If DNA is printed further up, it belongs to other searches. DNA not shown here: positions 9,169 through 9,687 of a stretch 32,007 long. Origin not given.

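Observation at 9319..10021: Middle operon carries uncharacterised membrane proteins upstream of C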

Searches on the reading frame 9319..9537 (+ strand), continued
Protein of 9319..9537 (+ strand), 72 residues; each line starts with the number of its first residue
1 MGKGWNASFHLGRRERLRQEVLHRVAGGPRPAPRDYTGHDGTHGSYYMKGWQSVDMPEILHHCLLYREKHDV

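Call 59: fold_search(model_id=the predicted structure, library=pdb)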
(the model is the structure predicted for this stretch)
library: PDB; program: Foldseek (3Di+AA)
matches with E <= 10: 23; with E <= 0.001: 0
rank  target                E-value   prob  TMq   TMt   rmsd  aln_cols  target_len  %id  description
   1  8u3b_E                1.7e+00  0.14  0.29  0.28   8.1        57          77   14  Cryo-EM structure of E. coli NarL-transcription activation complex at 3.2A (released 2024-01-17)
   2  8pfj_K                2.0e+00  0.08  0.24  0.22   9.0        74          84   15  fully recruited RfaH bound to E. coli transcription complex paused at ops site (not fully complementary scaffold; alte (released 2024-04-24)
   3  6alg_K                2.2e+00  0.06  0.24  0.24   9.6        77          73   16  CryoEM structure of HK022 Nun - E.coli RNA polymerase elongation complex (released 2017-08-16)
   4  6ztp_CE               3.3e+00  0.04  0.20  0.23  10.0        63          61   16  E. coli 70S-RNAP expressome complex in uncoupled state 6 (released 2020-09-16)
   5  5my1_Z                3.9e+00  0.07  0.27  0.26   8.9        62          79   14  E. coli expressome (released 2017-04-26)
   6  8bt1_C                3.9e+00  0.02  0.19  0.14  12.1        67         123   13  YdaT transcription regulator (CII functional analog) (released 2023-02-22)
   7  3c4r_A                4.4e+00  0.02  0.19  0.14  10.8        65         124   18  Crystal structure of an uncharacterized protein encoded by cryptic prophage (released 2008-02-19)
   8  7mkn_E                4.7e+00  0.05  0.21  0.22   8.6        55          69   18  Escherichia coli RNA polymerase and RapA elongation complex (released 2021-06-02)
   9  6asx_K                5.0e+00  0.08  0.30  0.27   8.1        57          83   14  CryoEM structure of E.coli his pause elongation complex (released 2018-03-28)
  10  3c4r_C                5.0e+00  0.02  0.19  0.14  12.1        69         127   13  Crystal structure of an uncharacterized protein encoded by cryptic prophage (released 2008-02-19)
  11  7xug_K                6.0e+00  0.07  0.30  0.28   8.0        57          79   14  cryo-EM structure of HK022 putRNA-less E.coli RNA polymerase elongation complex (released 2022-08-10)
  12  9fmp_A                6.0e+00  0.04  0.24  0.08   5.8        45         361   16  Crystal structure of phosphorylated C. merolae LAMMER-like dual specificity kinase (CmLIK) kinase domain in complex wi (released 2025-06-18)
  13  5com_A                6.4e+00  0.08  0.35  0.18   6.8        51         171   20  Crystal structure of Uncharacterized Protein Q187F5 from Clostridium difficile 630 (released 2016-02-03)
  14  4uco                  7.2e+00  0.07  0.34  0.09  10.9        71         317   14  Fragment bound to H.influenza NAD dependent DNA ligase (released 2015-10-14)
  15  4mex_E                7.2e+00  0.06  0.29  0.25   8.7        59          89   14  Crystal structure of Escherichia coli RNA polymerase in complex with salinamide A (released 2014-05-21)
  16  6pss_K                7.2e+00  0.04  0.23  0.23   8.1        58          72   16  Escherichia coli RNA polymerase promoter unwinding intermediate (TRPi1.5a) with TraR and mutant rpsT P2 promoter (released 2020-03-25)
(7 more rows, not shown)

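Call 75: search_protein_families(library=pfam, proteins=[L098:4525-4965:+, L101:4209-4814:+, L098:3408-4001:+, L098:4001-4264:+], max_evalue=0.1)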
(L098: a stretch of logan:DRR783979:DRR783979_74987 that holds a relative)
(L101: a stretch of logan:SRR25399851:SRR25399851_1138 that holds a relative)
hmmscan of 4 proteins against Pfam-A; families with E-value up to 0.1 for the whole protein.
L098:4525-4965:+ (146 aa): 2 families
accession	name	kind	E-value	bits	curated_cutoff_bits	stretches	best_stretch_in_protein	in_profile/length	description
PF11351.13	GTA_holin_3TM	-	3.1e-11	44.3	24.8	1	8-94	4-85/123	Holin of 3TMs, for gene-transfer release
PF13491.11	FtsK_4TM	-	0.031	14.4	23.1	1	78-127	86-133/171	4TM region of DNA translocase FtsK/SpoIIIE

L101:4209-4814:+ (201 aa): 3 families
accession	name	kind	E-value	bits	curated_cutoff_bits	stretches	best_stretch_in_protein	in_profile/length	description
PF00435.27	Spectrin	-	0.022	15.7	29.9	1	80-120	12-52/105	Spectrin repeat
PF17274.7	DUF5339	-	0.026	15.8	27.7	0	38-78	11-51/70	Family of unknown function (DUF5339)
PF17035.10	BET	-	0.045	14.3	24.5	1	66-107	10-53/64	Bromodomain extra-terminal - transcription regulation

L098:3408-4001:+ (197 aa): 2 families
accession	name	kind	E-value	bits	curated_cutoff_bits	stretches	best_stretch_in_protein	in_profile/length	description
PF05838.17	Glyco_hydro_108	-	2.1e-18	67.1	21.2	1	43-113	7-85/85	Glycosyl hydrolase 108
PF09374.15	PG_binding_3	-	4.1e-08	33.7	24.6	1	120-182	10-75/76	Predicted Peptidoglycan domain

L098:4001-4264:+ (87 aa): 0 families

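Call 83: find_related_loci(query=A5, collection=viral_contigs, flank=3500)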
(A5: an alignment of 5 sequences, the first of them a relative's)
Query A5 (192 aa) in viral_contigs; peptide patterns used: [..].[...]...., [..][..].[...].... (x = any residue, [..] = any of these).
401 stretches matched a pattern; 325 encode a relative of the query (tblastn E <= 1e-3); the best 80 are kept; 80 distinct loci.
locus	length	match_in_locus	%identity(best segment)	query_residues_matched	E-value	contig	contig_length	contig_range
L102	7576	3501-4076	100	1-192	3e-130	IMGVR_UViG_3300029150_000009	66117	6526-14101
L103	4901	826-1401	94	1-192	6e-124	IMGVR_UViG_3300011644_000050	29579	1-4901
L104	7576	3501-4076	93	1-192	1e-122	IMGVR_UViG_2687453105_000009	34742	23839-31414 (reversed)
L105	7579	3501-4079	94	1-192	2e-122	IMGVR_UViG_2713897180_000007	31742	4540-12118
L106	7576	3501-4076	94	1-192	2e-122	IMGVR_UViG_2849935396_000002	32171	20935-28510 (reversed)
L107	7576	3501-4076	92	1-192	2e-120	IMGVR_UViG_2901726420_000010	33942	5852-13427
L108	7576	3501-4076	92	1-192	1e-119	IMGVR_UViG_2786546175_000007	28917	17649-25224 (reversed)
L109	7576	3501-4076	90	1-192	7e-119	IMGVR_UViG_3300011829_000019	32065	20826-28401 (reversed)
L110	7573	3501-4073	92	2-192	7e-119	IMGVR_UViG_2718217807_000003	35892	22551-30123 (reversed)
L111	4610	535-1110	90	1-192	5e-119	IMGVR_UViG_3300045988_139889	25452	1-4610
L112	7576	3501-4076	91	1-192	2e-118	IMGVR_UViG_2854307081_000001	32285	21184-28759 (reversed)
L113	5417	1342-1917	92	1-192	7e-118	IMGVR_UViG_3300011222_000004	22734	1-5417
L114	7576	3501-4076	90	1-192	1e-117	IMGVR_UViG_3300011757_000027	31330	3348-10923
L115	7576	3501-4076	89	1-192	2e-117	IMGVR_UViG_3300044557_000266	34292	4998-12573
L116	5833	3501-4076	89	1-192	3e-117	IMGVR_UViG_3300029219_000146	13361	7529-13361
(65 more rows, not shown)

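Call 87: fold_search(model_id=the predicted structure, library=viral)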
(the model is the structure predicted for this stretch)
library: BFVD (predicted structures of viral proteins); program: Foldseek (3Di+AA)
matches with E <= 10: 63; with E <= 0.001: 0
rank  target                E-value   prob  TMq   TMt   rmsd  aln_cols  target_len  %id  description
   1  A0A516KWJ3            1.7e+00  0.12  0.25  0.17   5.6        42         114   26  (no name in the UniProt tables at hand)
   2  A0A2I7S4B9            2.0e+00  0.06  0.22  0.20   9.8        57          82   12  (no name in the UniProt tables at hand)
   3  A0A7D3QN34            2.1e+00  0.06  0.27  0.21  12.4        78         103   10  (no name in the UniProt tables at hand)
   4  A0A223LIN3            2.4e+00  0.25  0.47  0.23   3.8        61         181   11  Uncharacterized protein [Erwinia phage vB_EamM_RisingSun]
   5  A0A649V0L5            2.7e+00  0.06  0.22  0.34   5.6        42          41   17  (no name in the UniProt tables at hand)
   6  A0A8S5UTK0            3.1e+00  0.30  0.51  0.17   7.3        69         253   19  Uncharacterized protein [Myoviridae sp. ctYA416]
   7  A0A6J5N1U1            3.1e+00  0.11  0.33  0.39   6.8        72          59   21  Ribosome modulation factor [uncultured Caudovirales phage]
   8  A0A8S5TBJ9            3.2e+00  0.05  0.24  0.25   5.8        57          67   19  Uncharacterized protein [Siphoviridae sp. ctngK14]
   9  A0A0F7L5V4            3.4e+00  0.04  0.25  0.19  11.3        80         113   16  Uncharacterized protein [uncultured marine virus]
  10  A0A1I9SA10            3.7e+00  0.05  0.32  0.20  16.0        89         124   19  Uncharacterized protein [Rhodococcus phage Weasels2]
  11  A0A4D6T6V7            3.7e+00  0.04  0.25  0.13  13.0        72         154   15  Uncharacterized protein [Gordonia phage Reyja]
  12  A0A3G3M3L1            3.7e+00  0.03  0.23  0.12  13.2        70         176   14  Uncharacterized protein [Arthrobacter phage Isolde]
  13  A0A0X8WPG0            3.9e+00  0.23  0.45  0.57   4.9        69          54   14  (no name in the UniProt tables at hand)
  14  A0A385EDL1            4.1e+00  0.06  0.20  0.28   5.5        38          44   24  Uncharacterized protein [Caulobacter phage CcrSC]
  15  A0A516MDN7            4.1e+00  0.06  0.24  0.20   8.9        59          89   12  (no name in the UniProt tables at hand)
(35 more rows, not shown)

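Call 89: search_solved_structures(query=A6, max_evalue=10, show_alignments=3)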
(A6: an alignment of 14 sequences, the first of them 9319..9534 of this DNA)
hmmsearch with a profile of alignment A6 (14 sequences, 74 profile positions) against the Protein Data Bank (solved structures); distinct sequences matched with E-value up to 10: 0.

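Call 90: search_protein_families(library=pfam, alignment_id=A6, max_evalue=10)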
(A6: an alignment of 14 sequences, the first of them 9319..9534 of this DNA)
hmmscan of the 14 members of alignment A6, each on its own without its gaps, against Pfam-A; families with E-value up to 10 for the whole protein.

A. member 1, window:9319-9534:+ (72 aa): 0 families

B. families by the number of members that match (of 14 scanned): 0 families
